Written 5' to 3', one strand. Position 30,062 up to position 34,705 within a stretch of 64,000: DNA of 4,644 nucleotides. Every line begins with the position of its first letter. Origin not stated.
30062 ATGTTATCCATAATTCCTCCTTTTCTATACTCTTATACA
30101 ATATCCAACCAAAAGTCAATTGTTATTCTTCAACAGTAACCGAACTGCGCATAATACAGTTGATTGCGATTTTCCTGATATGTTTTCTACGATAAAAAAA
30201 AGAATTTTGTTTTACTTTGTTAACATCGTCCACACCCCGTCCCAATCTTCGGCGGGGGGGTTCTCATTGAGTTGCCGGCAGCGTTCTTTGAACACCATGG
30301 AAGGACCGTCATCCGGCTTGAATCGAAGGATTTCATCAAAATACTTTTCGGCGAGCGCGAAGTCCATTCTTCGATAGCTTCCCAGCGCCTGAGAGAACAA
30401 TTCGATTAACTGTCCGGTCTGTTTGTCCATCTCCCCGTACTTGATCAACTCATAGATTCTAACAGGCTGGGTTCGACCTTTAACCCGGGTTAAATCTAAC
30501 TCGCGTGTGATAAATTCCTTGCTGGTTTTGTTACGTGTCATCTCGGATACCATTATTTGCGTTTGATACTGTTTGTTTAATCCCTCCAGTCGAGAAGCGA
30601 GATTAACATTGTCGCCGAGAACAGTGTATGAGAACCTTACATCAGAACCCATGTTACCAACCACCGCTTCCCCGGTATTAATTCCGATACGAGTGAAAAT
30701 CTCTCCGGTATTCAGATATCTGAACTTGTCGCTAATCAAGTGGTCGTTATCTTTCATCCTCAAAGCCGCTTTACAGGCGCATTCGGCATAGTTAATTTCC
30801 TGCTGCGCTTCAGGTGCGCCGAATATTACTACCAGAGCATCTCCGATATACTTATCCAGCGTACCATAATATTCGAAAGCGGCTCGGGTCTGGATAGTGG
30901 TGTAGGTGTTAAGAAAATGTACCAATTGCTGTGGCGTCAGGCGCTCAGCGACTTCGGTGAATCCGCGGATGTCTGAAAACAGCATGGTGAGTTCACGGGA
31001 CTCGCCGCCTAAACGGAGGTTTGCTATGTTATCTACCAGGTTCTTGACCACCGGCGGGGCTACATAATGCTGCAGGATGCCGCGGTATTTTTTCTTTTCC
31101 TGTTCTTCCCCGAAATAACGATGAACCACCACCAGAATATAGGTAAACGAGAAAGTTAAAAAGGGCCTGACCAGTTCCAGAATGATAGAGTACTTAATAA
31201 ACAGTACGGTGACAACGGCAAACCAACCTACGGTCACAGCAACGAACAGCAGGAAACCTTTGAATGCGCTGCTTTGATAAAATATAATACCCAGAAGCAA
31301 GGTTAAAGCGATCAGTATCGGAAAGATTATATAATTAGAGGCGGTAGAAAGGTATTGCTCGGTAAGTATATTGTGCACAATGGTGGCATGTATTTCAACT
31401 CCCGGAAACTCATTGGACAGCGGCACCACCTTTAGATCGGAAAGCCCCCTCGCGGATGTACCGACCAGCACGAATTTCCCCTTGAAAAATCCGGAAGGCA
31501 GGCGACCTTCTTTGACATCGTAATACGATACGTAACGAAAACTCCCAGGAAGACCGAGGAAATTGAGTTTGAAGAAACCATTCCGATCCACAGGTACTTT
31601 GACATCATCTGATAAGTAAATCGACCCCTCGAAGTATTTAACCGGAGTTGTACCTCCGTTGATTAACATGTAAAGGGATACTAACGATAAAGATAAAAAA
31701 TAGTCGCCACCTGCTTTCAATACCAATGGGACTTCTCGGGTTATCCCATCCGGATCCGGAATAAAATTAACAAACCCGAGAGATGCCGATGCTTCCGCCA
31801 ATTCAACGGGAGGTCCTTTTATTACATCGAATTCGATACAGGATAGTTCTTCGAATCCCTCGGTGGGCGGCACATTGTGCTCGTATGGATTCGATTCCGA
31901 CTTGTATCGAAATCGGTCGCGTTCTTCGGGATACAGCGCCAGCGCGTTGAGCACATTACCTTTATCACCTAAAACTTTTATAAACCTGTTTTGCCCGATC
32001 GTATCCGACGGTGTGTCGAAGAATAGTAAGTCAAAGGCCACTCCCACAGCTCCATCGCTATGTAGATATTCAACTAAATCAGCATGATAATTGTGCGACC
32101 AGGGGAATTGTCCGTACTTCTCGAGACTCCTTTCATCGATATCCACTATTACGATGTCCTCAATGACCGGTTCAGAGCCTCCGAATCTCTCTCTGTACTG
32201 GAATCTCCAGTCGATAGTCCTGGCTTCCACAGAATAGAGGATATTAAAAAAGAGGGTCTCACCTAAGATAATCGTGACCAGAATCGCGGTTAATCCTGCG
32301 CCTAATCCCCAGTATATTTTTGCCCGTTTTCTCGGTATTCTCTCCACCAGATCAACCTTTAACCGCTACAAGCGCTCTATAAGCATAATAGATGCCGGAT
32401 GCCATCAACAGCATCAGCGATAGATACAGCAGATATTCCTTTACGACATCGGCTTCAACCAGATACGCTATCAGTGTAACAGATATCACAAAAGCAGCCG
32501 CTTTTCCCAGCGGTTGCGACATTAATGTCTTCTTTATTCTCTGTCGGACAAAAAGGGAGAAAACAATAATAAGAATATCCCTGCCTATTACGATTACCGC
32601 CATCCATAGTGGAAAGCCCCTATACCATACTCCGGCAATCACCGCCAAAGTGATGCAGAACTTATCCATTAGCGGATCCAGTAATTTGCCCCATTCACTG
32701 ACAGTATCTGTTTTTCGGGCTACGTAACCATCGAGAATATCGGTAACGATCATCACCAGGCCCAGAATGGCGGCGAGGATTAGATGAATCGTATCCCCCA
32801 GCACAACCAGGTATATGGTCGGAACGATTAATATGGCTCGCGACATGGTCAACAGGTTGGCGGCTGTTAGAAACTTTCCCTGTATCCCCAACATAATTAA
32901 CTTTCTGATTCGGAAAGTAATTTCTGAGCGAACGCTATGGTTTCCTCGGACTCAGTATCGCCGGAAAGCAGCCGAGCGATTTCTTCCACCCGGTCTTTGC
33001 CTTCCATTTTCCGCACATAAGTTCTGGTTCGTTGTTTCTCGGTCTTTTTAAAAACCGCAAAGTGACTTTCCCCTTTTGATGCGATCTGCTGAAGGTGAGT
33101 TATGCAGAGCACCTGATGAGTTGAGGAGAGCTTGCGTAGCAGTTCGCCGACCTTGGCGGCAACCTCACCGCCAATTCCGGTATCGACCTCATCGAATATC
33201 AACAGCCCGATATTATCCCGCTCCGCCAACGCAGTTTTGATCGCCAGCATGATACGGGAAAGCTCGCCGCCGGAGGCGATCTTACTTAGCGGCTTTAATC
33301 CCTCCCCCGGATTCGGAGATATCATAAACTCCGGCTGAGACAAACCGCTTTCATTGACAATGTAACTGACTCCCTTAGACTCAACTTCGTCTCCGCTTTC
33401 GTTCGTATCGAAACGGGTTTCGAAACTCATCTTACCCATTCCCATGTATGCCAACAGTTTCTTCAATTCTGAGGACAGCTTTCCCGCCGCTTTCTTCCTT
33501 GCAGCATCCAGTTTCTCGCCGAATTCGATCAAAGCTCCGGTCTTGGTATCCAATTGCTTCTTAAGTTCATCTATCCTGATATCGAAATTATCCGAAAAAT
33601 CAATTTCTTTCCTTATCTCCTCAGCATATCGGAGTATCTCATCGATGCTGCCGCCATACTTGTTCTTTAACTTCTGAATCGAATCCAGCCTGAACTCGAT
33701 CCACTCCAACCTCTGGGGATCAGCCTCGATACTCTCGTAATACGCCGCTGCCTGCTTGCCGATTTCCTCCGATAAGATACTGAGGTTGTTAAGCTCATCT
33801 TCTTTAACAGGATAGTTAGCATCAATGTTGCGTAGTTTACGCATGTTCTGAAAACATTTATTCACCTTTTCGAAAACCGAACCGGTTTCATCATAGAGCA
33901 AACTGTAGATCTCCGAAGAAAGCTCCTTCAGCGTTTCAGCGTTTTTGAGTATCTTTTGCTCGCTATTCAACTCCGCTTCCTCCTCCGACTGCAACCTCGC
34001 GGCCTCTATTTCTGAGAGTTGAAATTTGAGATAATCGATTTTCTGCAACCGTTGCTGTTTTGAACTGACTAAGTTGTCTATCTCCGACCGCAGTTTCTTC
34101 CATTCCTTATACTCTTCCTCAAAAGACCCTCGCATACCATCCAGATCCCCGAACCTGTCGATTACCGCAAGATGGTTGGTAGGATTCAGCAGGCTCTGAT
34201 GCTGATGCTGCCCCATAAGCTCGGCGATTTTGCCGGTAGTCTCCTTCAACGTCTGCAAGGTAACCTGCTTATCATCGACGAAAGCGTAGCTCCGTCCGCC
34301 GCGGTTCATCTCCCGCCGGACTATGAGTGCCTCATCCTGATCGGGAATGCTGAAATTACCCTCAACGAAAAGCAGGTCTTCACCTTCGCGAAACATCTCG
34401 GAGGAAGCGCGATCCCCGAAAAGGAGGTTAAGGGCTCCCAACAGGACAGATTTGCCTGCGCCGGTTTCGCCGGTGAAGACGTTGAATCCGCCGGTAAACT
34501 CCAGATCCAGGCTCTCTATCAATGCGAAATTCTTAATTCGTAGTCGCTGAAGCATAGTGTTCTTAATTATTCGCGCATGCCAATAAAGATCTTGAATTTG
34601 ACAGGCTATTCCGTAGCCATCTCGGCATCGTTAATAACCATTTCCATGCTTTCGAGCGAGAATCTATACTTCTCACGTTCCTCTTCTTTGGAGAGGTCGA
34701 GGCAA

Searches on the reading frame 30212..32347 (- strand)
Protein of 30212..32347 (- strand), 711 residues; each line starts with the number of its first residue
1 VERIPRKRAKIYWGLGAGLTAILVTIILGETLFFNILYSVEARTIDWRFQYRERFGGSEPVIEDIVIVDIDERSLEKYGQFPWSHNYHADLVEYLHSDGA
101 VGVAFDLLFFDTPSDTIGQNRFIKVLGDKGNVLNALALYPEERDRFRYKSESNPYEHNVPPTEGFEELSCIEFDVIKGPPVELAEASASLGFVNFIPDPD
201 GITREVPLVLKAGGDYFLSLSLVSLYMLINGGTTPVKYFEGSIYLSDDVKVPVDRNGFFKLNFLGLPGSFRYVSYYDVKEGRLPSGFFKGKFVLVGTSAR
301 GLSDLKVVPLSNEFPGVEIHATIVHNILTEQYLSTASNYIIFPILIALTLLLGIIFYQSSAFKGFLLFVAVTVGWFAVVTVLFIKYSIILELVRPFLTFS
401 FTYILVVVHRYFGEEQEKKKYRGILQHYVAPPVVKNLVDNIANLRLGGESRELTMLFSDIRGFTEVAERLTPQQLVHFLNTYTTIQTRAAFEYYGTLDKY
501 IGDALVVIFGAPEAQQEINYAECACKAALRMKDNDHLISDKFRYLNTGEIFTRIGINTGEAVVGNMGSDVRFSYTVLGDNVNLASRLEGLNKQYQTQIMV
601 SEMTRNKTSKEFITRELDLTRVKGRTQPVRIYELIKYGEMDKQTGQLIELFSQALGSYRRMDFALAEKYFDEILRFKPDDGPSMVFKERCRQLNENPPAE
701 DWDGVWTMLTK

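Call 19: search_protein_families(library=pfam, proteins=[window:30212-32347:-], max_evalue=0.001)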
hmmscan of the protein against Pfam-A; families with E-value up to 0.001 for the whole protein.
window:30212-32347:- (711 aa): 2 families
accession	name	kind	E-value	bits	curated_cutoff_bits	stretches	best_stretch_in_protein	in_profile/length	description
PF05226.16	CHASE2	-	6.1e-52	177.2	26.3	1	24-354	6-256/257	CHASE2 domain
PF00211.25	Guanylate_cyc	-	4.7e-24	85.4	21.9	1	451-632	7-179/183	Adenylate and Guanylate cyclase catalytic domain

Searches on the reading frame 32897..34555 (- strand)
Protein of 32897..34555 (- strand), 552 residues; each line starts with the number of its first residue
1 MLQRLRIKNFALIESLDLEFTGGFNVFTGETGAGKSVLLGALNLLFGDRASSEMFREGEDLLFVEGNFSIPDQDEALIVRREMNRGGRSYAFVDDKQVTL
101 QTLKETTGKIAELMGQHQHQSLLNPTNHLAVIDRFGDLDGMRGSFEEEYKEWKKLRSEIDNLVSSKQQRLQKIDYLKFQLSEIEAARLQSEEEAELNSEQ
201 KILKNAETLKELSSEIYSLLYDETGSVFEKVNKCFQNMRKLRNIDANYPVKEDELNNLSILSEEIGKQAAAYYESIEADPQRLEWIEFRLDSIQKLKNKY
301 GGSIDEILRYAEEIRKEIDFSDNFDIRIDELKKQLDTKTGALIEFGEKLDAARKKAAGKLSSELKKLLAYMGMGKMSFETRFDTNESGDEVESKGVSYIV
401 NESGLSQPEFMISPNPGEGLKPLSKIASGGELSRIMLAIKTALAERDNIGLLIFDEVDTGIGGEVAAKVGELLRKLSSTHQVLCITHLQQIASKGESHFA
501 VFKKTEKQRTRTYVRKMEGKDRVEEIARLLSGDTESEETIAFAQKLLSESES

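Call 19: search_protein_families(library=pfam, proteins=[window:32897-34555:-], max_evalue=0.001)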
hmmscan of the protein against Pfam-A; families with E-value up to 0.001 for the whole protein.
window:32897-34555:- (552 aa): 5 families
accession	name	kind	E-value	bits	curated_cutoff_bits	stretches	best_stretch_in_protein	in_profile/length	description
PF02463.25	SMC_N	-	1.8e-21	77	40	1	1-507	1-217/220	RecF/RecN/SMC N terminal domain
PF13476.12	AAA_23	-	6.8e-14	53.4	27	1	4-216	1-193/201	AAA domain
PF13175.12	AAA_15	-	4.3e-09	36.9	32.1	1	1-487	1-369/374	AAA ATPase domain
PF13304.12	AAA_21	-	2.1e-07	31.7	27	0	24-72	1-56/304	AAA domain, putative AbiEii toxin, Type IV TA system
PF13401.12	AAA_22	-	0.00017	22.3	27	0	21-114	4-72/130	AAA domain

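Call 66: find_homologous_proteins(query=window:32897-34555:-, max_evalue=1e-30)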
Query window:32897-34555:- (552 aa): 7996 proteins with E <= 1e-30 among 8000 candidates; the best 120 are listed.
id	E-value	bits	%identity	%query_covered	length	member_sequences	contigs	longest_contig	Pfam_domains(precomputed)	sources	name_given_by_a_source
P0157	0.0e+0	1183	100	100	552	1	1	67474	PF13175.13,PF13476.13,PF02463.26,PF13304.13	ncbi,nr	ncbi:MAG: DNA repair protein RecN [candidate division Zixibacteria bacterium]|nr:DNA repair protein 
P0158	0.0e+0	1035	86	100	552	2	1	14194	PF13175.13,PF13476.13,PF02463.26,PF13304.13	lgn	-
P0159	2.9e-214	731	62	99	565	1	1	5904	PF13175.13,PF13476.13,PF02463.26,PF13304.13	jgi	jgi:DNA repair protein RecN (Recombination protein N)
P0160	2.7e-212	724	62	99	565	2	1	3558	PF13175.13,PF13476.13,PF02463.26,PF13304.13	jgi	jgi:DNA repair protein RecN (Recombination protein N)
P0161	1.4e-207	709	59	100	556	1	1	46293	PF13175.13,PF13476.13,PF02463.26,PF13304.13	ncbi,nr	ncbi:MAG: DNA repair protein RecN [candidate division Zixibacteria bacterium]|nr:DNA repair protein 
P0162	1.0e-193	663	57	100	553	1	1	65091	PF13175.13,PF13476.13,PF02463.26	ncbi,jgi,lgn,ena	-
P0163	1.2e-190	653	65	86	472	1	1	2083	PF13175.13,PF13476.13,PF02463.26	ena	-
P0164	1.1e-130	455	45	99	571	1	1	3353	PF13175.13,PF13476.13,PF02463.26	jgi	jgi:DNA repair protein RecN (Recombination protein N)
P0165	6.1e-130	453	45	99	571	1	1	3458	PF13476.13,PF02463.26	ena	-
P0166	1.9e-128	448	44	100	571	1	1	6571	PF13476.13,PF02463.26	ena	-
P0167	1.9e-128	448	44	100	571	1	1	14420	PF13476.13,PF02463.26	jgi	jgi:DNA repair protein RecN (Recombination protein N)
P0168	5.1e-128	446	44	100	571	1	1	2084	PF13476.13,PF02463.26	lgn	-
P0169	2.8e-127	444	44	99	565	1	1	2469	PF13175.13,PF13476.13,PF02463.26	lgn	-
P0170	4.1e-127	443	44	100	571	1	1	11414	PF13476.13,PF02463.26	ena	-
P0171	9.7e-126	439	44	99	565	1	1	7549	PF13175.13,PF13476.13,PF02463.26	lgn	-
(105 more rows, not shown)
